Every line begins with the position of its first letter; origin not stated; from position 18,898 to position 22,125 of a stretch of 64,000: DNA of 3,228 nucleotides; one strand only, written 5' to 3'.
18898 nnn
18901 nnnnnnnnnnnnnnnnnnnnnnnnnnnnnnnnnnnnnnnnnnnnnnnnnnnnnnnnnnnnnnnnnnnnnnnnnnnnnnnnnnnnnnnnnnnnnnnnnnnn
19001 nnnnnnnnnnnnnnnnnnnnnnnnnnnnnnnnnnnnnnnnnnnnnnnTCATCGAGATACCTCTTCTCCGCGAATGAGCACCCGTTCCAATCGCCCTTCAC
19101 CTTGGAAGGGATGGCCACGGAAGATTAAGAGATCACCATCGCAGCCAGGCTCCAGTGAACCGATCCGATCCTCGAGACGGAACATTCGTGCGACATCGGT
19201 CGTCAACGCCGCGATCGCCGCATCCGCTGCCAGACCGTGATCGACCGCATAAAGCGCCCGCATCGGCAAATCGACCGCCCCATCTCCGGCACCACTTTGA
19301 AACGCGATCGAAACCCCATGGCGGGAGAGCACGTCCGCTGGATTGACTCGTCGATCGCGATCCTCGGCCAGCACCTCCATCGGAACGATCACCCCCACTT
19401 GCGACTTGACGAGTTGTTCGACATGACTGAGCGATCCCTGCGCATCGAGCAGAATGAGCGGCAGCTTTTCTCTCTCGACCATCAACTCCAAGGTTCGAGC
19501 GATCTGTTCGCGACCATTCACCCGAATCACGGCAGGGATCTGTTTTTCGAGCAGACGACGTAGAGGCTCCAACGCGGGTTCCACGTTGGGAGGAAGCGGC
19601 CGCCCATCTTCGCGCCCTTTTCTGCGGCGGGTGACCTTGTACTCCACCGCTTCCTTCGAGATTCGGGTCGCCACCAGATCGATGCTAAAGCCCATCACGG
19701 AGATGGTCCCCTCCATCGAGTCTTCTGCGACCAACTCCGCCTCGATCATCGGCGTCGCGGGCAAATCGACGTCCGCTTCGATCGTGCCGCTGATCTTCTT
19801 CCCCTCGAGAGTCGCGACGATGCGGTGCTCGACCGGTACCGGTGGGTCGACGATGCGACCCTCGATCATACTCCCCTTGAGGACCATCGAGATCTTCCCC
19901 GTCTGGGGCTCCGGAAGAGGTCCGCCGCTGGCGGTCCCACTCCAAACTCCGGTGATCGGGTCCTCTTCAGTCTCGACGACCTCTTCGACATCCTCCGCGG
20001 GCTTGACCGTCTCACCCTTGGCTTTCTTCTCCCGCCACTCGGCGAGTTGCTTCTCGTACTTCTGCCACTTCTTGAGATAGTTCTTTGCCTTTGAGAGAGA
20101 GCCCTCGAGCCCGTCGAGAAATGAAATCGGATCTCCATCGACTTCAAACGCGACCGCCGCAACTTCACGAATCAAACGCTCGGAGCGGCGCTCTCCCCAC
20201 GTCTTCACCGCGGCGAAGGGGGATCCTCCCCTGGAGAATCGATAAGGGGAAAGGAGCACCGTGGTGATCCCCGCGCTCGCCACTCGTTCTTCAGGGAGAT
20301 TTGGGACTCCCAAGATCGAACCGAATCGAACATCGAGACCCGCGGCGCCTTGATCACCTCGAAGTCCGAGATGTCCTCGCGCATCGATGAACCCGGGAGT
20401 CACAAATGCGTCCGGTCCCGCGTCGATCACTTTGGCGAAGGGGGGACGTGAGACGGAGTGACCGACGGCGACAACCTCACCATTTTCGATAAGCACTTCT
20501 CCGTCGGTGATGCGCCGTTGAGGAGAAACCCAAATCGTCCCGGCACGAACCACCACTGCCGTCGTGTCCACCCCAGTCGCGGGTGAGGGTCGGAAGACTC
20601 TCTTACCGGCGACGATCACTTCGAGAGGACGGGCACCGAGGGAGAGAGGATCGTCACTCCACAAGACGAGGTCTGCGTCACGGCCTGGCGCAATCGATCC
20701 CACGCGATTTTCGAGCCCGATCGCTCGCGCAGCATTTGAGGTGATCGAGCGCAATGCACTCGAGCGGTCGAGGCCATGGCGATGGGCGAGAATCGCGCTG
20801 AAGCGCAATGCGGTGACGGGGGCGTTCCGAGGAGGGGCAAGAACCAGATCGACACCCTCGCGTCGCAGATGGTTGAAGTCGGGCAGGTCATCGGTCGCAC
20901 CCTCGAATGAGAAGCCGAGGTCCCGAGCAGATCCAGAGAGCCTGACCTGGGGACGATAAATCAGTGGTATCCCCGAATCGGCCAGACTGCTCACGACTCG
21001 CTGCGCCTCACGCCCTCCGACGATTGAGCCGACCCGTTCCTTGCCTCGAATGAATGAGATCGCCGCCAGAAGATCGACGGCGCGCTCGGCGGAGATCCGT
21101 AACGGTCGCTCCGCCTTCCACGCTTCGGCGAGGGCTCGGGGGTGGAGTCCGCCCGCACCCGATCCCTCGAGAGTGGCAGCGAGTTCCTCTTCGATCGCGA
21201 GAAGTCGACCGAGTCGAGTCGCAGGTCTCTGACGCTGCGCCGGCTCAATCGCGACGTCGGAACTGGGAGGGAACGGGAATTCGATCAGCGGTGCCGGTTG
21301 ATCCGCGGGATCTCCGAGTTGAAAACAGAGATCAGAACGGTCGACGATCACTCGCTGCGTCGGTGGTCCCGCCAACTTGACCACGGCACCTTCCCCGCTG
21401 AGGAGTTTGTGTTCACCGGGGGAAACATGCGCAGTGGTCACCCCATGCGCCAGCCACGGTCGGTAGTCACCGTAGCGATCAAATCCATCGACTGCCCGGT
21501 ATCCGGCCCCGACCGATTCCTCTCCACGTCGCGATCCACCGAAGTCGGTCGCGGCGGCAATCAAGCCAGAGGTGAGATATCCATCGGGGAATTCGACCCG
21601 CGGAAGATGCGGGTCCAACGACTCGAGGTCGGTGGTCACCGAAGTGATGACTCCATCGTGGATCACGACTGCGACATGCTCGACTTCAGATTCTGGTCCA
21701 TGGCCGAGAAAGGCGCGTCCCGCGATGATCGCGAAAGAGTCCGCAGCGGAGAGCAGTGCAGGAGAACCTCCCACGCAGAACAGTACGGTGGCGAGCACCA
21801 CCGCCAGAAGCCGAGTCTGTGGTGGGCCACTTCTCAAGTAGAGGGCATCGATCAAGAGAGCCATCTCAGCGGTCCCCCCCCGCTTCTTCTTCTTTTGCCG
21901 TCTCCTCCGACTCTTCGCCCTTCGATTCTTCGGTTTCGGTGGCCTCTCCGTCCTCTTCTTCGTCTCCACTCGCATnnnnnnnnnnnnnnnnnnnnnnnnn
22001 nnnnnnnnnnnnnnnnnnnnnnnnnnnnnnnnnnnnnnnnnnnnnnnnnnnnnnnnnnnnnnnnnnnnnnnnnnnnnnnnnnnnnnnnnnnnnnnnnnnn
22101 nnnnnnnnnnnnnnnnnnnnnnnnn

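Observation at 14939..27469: Eight translationally coupled, secreted amidohydrolase-fold paralogs (nine domains) in one operon, only one with an intact HxH metal site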

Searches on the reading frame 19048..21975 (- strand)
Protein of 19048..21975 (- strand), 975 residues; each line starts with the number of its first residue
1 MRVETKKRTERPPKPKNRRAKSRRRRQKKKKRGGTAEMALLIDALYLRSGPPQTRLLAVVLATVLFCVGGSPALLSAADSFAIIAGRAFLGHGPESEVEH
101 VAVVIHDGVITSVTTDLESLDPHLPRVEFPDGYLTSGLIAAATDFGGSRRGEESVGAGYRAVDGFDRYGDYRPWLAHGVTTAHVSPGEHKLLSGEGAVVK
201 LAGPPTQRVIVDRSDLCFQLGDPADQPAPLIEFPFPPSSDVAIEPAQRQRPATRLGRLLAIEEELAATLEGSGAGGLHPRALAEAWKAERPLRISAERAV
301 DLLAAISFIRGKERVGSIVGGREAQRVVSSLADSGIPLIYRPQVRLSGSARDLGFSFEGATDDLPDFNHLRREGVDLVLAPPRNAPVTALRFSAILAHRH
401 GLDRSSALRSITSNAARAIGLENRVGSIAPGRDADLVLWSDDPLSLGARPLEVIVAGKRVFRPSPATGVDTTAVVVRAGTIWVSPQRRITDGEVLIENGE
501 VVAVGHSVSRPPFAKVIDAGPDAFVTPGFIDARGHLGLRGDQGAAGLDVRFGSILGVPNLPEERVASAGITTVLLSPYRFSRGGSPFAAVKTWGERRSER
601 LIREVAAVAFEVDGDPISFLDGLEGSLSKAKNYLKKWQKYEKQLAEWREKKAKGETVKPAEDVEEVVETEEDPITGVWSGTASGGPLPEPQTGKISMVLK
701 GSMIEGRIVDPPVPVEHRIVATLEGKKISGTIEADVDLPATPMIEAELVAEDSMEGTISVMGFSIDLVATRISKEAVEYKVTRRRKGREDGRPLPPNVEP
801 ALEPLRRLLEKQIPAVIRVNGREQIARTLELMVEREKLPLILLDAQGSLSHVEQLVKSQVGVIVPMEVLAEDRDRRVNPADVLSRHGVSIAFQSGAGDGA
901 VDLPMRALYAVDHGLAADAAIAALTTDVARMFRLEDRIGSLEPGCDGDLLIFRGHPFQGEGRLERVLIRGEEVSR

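Call 4: search_protein_families(library=pfam, proteins=[window:19048-21975:-], max_evalue=0.01)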
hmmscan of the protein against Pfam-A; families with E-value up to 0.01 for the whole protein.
window:19048-21975:- (975 aa): 2 families
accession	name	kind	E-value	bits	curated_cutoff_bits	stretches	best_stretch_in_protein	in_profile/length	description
PF01979.26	Amidohydro_1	-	2.6e-22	80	25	2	390-459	264-344/345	Amidohydrolase family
PF07969.17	Amidohydro_3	-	3.8e-21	76.6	29.7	2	396-461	401-472/472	Amidohydrolase family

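Call 5: search_protein_families(library=ncbifam, proteins=[window:19048-21975:-], max_evalue=0.01)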
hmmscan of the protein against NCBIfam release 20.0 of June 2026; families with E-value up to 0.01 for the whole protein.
window:19048-21975:- (975 aa): 48 families (the best 25 are shown)
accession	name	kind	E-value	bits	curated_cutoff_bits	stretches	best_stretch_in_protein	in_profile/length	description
NF006056.0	PRK08204.1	subfamily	1.1e-18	67.2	391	3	395-441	335-381/449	hypothetical protein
NF051886.1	XaaProDiPepCaul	equivalog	4.2e-18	65.5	500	2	399-445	333-379/398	Xaa-Pro dipeptidase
NF058538.1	ergo_util_ErtD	equivalog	3.4e-15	55.8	600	3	909-957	344-392/446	hydantoin-5-propionate amidohydrolase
NF011990.0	PRK15446.2-6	subfamily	7.3e-14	51.3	233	1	389-463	313-385/390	alpha-D-ribose 1-methylphosphonate 5-triphosphate diphosphatase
TIGR01224.1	hutI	equivalog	1.4e-13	50.4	298.15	1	365-440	273-352/377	imidazolonepropionase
NF006689.0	PRK09237.1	equivalog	6.6e-13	48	371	1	483-536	13-66/383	amidohydrolase/deacetylase family metallohydrolase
TIGR02318.1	phosphono_phnM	equivalog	2.4e-12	46.5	390.55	1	396-460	313-375/376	phosphonate metabolism protein PhnM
TIGR00221.1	nagA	equivalog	7.8e-12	44.8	225.65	1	405-442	332-369/380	N-acetylglucosamine-6-phosphate deacetylase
NF005557.0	PRK07228.1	equivalog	1.1e-11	44.1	522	2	403-444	338-379/445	5'-deoxyadenosine deaminase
NF009941.0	PRK13404.1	subfamily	2.3e-11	43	647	1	395-442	360-405/478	dihydropyrimidinase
TIGR02033.1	D-hydantoinase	equivalog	9.3e-11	41.3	393.25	1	475-538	2-62/454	dihydropyrimidinase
NF006549.0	PRK09045.1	equivalog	1.6e-10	40.2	540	1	397-437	336-376/444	TRZ/ATZ family hydrolase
NF006679.0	PRK09228.1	subfamily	5.7e-10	38.5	351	1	399-439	345-385/433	guanine deaminase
NF011986.0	PRK15446.2-2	equivalog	1.1e-09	37.6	465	1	392-461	312-378/406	alpha-D-ribose 1-methylphosphonate 5-triphosphate diphosphatase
TIGR03178.1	allantoinase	equivalog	1.3e-09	37.3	357.85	1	397-442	342-386/441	allantoinase AllB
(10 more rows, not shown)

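Call 11: find_homologous_proteins(query=window:19048-21864:-, max_evalue=0.00001)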
Query window:19048-21864:- (938 aa): 350 proteins with E <= 0.00001 among 8000 candidates; the best 120 are listed.
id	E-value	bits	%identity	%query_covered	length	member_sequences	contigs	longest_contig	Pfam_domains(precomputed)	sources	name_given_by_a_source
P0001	0.0e+0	1860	90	100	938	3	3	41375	PF07969.18,PF01979.27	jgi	-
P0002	0.0e+0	1275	95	66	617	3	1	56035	PF07969.18,PF01979.27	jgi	-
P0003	0.0e+0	1261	63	98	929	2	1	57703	PF07969.18,PF01979.27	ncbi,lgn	-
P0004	0.0e+0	1218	62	98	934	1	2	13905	PF07969.18,PF01979.27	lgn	-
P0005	0.0e+0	1218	63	95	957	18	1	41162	PF07969.18,PF01979.27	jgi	-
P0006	0.0e+0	1179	60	95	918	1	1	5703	PF07969.18,PF01979.27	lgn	-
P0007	0.0e+0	1064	55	96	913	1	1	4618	PF07969.18,PF01979.27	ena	-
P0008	2.9e-266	904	51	93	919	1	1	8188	PF07969.18,PF01979.27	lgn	-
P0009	9.2e-266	903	69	64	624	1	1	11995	PF07969.18,PF01979.27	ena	-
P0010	4.8e-252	857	48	96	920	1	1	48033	PF07969.18,PF01979.27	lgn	-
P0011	5.6e-250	851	49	97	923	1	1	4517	PF07969.18,PF01979.27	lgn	-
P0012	3.0e-249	848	47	98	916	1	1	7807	PF07969.18,PF01979.27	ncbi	ncbi:MAG: amidohydrolase family protein [Planctomycetota bacterium]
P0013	2.5e-245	835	47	98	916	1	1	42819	PF07969.18,PF01979.27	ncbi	-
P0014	2.1e-243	829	47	98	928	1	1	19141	PF07969.18,PF01979.27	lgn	-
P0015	2.6e-242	825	48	96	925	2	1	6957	PF07969.18,PF01979.27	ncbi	-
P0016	5.5e-239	814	47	97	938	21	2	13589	PF07969.18,PF01979.27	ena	-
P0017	5.3e-237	808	46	98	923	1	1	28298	PF07969.18,PF01979.27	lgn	-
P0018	2.2e-235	802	47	98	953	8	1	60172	PF07969.18,PF01979.27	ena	-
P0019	5.5e-235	801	46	94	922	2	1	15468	PF07969.18,PF01979.27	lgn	-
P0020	1.2e-234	800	47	98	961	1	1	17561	PF07969.18,PF01979.27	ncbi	-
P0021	3.1e-234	798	47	97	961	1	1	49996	PF07969.18,PF01979.27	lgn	-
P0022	1.3e-233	796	47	95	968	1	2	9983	PF07969.18,PF01979.27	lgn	-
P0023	6.5e-233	794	45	98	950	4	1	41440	PF07969.18,PF01979.27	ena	-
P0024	9.4e-233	794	47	90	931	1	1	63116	PF07969.18,PF01979.27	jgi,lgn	jgi:imidazolonepropionase-like amidohydrolase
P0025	2.3e-232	792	45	99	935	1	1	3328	PF07969.18,PF01979.27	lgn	-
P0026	3.4e-231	788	45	98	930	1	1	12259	PF07969.18,PF01979.27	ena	-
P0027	5.4e-231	788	44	98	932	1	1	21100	PF07969.18,PF01979.27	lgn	-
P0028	1.9e-229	783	46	96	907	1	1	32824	PF07969.18,PF01979.27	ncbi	ncbi:MAG: amidohydrolase family protein [Planctomycetota bacterium]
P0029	3.5e-229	782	46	98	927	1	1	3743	PF07969.18,PF01979.27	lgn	-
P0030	7.4e-229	781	46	98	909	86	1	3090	PF07969.18,PF01979.27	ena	-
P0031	2.5e-228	779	45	97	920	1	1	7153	PF07969.18,PF01979.27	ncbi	ncbi:MAG: amidohydrolase family protein [Pirellulales bacterium]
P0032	2.1e-226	772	45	98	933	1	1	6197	PF07969.18,PF01979.27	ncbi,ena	-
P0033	2.5e-226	772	45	98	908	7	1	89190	PF07969.18,PF22039.2,PF01979.27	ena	-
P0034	5.9e-226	771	44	98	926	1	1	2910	PF07969.18,PF01979.27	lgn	-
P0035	8.9e-226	770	46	93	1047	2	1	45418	PF07969.18,PF01979.27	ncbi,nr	ncbi:MAG: hypothetical protein C4547_01415 [Phycisphaerales bacterium]|nr:MAG: hypothetical protein 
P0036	2.7e-225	769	62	61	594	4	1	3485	PF07969.18,PF01979.27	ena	-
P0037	4.3e-225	768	45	96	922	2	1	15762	PF07969.18,PF01979.27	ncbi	ncbi:MAG: amidohydrolase family protein [Phycisphaerales bacterium]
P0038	8.2e-225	767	47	91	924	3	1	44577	PF07969.18,PF01979.27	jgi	-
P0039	1.8e-224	766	45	95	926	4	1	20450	PF07969.18,PF01979.27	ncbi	-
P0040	1.2e-223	763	46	95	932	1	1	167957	PF07969.18,PF01979.27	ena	-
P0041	3.7e-223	762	45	96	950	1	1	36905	PF07969.18,PF01979.27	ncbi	-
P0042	5.6e-223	761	46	96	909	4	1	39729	PF07969.18,PF01979.27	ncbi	-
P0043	6.0e-223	761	45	97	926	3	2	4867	PF07969.18,PF01979.27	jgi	-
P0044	1.0e-222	760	46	98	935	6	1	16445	PF07969.18,PF01979.27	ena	-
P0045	1.9e-222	759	44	99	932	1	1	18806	PF07969.18,PF01979.27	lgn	-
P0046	2.1e-222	759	44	98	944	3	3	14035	PF07969.18,PF01979.27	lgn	-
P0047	3.2e-222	759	46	93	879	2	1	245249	PF07969.18,PF01979.27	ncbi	-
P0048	4.6e-222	758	45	93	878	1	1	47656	PF07969.18,PF01979.27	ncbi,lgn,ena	-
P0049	7.4e-222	757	44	98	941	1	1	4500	PF07969.18,PF22039.2,PF01979.27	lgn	-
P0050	2.2e-221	756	42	98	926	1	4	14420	PF07969.18,PF01979.27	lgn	-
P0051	5.4e-221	755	45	95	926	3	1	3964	PF07969.18,PF01979.27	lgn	-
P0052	9.9e-221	754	45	96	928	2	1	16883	PF07969.18,PF01979.27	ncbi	-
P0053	9.9e-221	754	44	96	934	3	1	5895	PF07969.18,PF22039.2,PF01979.27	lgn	-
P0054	1.2e-220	753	45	98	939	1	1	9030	PF07969.18,PF01979.27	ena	-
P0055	1.6e-220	753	45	93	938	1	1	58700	PF07969.18,PF22039.2,PF01979.27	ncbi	-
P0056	2.9e-220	752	45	98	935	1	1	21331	PF07969.18,PF01979.27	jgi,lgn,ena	-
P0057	5.6e-220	751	45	98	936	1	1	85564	PF07969.18,PF01979.27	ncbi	-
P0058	1.9e-219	750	43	98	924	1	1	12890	PF07969.18,PF01979.27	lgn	-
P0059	2.4e-219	749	44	96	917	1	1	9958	PF07969.18,PF01979.27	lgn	-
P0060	4.5e-219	748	45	96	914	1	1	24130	PF07969.18,PF01979.27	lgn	-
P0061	7.5e-219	747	45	96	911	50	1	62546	PF07969.18,PF22039.2,PF01979.27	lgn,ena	-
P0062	8.6e-219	747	44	99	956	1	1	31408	PF07969.18,PF01979.27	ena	-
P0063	3.0e-218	745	45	93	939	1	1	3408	PF07969.18,PF01979.27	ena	-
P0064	5.3e-218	745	43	95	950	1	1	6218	PF07969.18,PF01979.27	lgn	-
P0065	1.2e-217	744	45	95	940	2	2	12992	PF07969.18,PF01979.27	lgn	-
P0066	1.6e-217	743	44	95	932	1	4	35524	PF07969.18,PF01979.27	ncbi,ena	-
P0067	1.8e-217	743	43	95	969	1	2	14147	PF07969.18,PF01979.27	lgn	-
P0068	3.9e-216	739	44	95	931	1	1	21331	PF07969.18,PF01979.27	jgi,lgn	-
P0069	1.2e-215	737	43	95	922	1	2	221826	PF07969.18,PF01979.27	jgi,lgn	-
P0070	1.2e-215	737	43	98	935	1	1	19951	PF07969.18,PF01979.27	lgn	-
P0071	2.9e-215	736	43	98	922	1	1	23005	PF07969.18,PF01979.27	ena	-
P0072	3.1e-215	736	45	95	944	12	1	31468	PF07969.18,PF01979.27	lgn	-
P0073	5.8e-215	735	43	98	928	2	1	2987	PF07969.18,PF01979.27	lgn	-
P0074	1.1e-214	734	42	100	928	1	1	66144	PF07969.18,PF01979.27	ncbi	-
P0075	1.6e-214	733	45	91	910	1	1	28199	PF07969.18,PF22039.2,PF01979.27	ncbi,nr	ncbi:MAG: amidohydrolase family protein [Planctomycetota bacterium]|nr:amidohydrolase family protein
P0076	5.7e-214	731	42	98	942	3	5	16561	PF07969.18,PF01979.27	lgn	-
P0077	6.6e-214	731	44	98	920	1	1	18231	PF07969.18,PF01979.27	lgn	-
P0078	8.7e-214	731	43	96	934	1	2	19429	PF07969.18,PF01979.27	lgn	-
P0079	2.4e-213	729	43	98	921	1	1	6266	PF07969.18,PF01979.27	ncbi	-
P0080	3.8e-212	725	42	96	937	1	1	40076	PF07969.18,PF01979.27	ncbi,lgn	-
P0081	5.9e-212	725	41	99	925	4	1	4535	PF07969.18,PF01979.27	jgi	jgi:imidazolonepropionase-like amidohydrolase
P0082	8.1e-212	724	43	98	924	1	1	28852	PF07969.18,PF22039.2,PF01979.27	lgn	-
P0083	1.6e-211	723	44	90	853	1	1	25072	PF07969.18,PF01979.27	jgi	jgi:imidazolonepropionase-like amidohydrolase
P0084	2.1e-211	723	44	93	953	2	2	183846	PF07969.18,PF22039.2,PF01979.27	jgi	jgi:imidazolonepropionase-like amidohydrolase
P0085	1.2e-209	717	41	100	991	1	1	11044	PF07969.18,PF01979.27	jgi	jgi:imidazolonepropionase-like amidohydrolase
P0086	1.6e-209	717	43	98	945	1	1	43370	PF07969.18,PF01979.27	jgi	jgi:imidazolonepropionase-like amidohydrolase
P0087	2.5e-209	716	43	96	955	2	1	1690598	PF07969.18,PF22039.2,PF01979.27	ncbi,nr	ncbi:MAG: amidohydrolase family protein [Planctomycetes bacterium]|nr:amidohydrolase family protein 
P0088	2.1e-208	713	43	96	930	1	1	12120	PF07969.18,PF01979.27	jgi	-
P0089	2.9e-208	712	42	96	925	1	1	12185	PF07969.18,PF01979.27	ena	-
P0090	4.9e-207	708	42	98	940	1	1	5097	PF07969.18,PF01979.27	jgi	jgi:imidazolonepropionase-like amidohydrolase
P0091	1.3e-206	707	40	98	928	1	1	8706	PF07969.18,PF01979.27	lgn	-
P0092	3.2e-205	702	44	95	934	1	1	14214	PF07969.18,PF22039.2,PF01979.27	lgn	-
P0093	9.0e-205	701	41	98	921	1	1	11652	PF07969.18,PF01979.27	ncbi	ncbi:MAG: amidohydrolase family protein [Planctomycetota bacterium]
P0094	1.0e-204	701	43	96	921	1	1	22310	PF07969.18,PF01979.27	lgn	-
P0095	2.3e-204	700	45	94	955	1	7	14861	PF07969.18,PF01979.27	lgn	-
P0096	2.1e-203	696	45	93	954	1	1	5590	PF07969.18,PF01979.27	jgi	jgi:imidazolonepropionase-like amidohydrolase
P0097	1.6e-202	693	42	93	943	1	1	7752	PF07969.18,PF01979.27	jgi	jgi:imidazolonepropionase-like amidohydrolase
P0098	3.1e-201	689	41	95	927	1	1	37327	PF07969.18,PF01979.27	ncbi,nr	ncbi:MAG: amidohydrolase family protein [Phycisphaerales bacterium]|nr:amidohydrolase family protein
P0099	9.4e-201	688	44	95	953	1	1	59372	PF07969.18,PF01979.27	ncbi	-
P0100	3.7e-200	686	43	96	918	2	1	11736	PF07969.18,PF22039.2,PF01979.27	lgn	-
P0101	6.3e-200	685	42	95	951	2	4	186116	PF07969.18,PF01979.27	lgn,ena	-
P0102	1.7e-199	683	43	97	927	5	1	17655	PF07969.18,PF01979.27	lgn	-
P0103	4.1e-198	679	42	95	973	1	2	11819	PF07969.18,PF01979.27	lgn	-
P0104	4.1e-198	679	44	96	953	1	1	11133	PF07969.18,PF01979.27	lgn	-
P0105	1.4e-196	674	41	98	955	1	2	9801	PF07969.18,PF01979.27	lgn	-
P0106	4.0e-196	672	42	97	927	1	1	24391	PF07969.18,PF01979.27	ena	-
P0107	6.5e-196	672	42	98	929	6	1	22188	PF07969.18,PF01979.27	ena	-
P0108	9.3e-195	668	42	90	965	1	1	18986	PF07969.18,PF01979.27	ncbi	-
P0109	3.2e-194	666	41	96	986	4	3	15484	PF07969.18,PF22039.2,PF01979.27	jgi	-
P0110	1.2e-193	664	43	95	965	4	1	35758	PF07969.18,PF01979.27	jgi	-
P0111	1.9e-193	663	44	84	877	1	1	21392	PF07969.18,PF01979.27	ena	-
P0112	3.4e-193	663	41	96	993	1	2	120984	PF07969.18,PF01979.27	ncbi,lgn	-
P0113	3.0e-192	659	44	95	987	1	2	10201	PF07969.18,PF01979.27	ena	-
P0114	2.9e-191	656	40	98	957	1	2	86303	PF07969.18,PF01979.27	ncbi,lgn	ncbi:MAG: amidohydrolase family protein [Phycisphaerales bacterium]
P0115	1.1e-190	654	42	93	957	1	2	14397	PF07969.18,PF01979.27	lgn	-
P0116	7.9e-190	651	42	96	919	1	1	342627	PF07969.18,PF01979.27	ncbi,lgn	-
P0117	4.7e-189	649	42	93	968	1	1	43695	PF07969.18,PF01979.27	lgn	-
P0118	7.4e-189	648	41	96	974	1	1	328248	PF07969.18,PF01979.27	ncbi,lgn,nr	ncbi:MAG: hypothetical protein EA378_07945 [Phycisphaerales bacterium]|nr:MAG: hypothetical protein 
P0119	2.2e-187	643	39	98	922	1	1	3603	PF07969.18,PF01979.27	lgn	-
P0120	3.7e-187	643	42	99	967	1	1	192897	PF07969.18,PF01979.27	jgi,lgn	jgi:imidazolonepropionase-like amidohydrolase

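Call 13: find_encoding_contigs(protein=P0087, flank=10000, max_places=2)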
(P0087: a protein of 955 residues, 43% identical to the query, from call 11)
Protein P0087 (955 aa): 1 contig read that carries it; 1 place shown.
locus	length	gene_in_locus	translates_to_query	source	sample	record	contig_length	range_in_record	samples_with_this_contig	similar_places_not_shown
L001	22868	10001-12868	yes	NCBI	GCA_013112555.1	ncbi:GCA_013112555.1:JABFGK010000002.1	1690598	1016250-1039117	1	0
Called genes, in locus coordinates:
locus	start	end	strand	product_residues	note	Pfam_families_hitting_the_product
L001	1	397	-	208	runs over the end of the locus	-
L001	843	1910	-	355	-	PF04542:Sigma70_r2, PF04545:Sigma70_r4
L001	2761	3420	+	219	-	PF00081:Sod_Fe_N, PF02777:Sod_Fe_C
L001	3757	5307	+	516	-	PF01979:Amidohydro_1, PF07969:Amidohydro_3 (weak)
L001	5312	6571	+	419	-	PF01979:Amidohydro_1, PF07969:Amidohydro_3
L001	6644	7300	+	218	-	-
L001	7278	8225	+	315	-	PF01979:Amidohydro_1, PF07969:Amidohydro_3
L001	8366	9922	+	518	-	PF01979:Amidohydro_1, PF07969:Amidohydro_3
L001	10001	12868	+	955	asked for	PF22039:HUTI_composite_bact (faint), PF01979:Amidohydro_1, PF07969:Amidohydro_3, PF01979:Amidohydro_1, PF07969:Amidohydro_3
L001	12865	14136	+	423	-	PF01979:Amidohydro_1 (weak), PF07969:Amidohydro_3 (weak)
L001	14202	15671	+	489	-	PF07969:Amidohydro_3, PF01979:Amidohydro_1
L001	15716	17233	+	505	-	PF01979:Amidohydro_1, PF07969:Amidohydro_3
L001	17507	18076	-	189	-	PF00857:Isochorismatase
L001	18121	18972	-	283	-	PF00950:ABC-3, PF01032:FecCD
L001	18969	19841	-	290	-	PF00005:ABC_tran, PF13304:AAA_21 (faint)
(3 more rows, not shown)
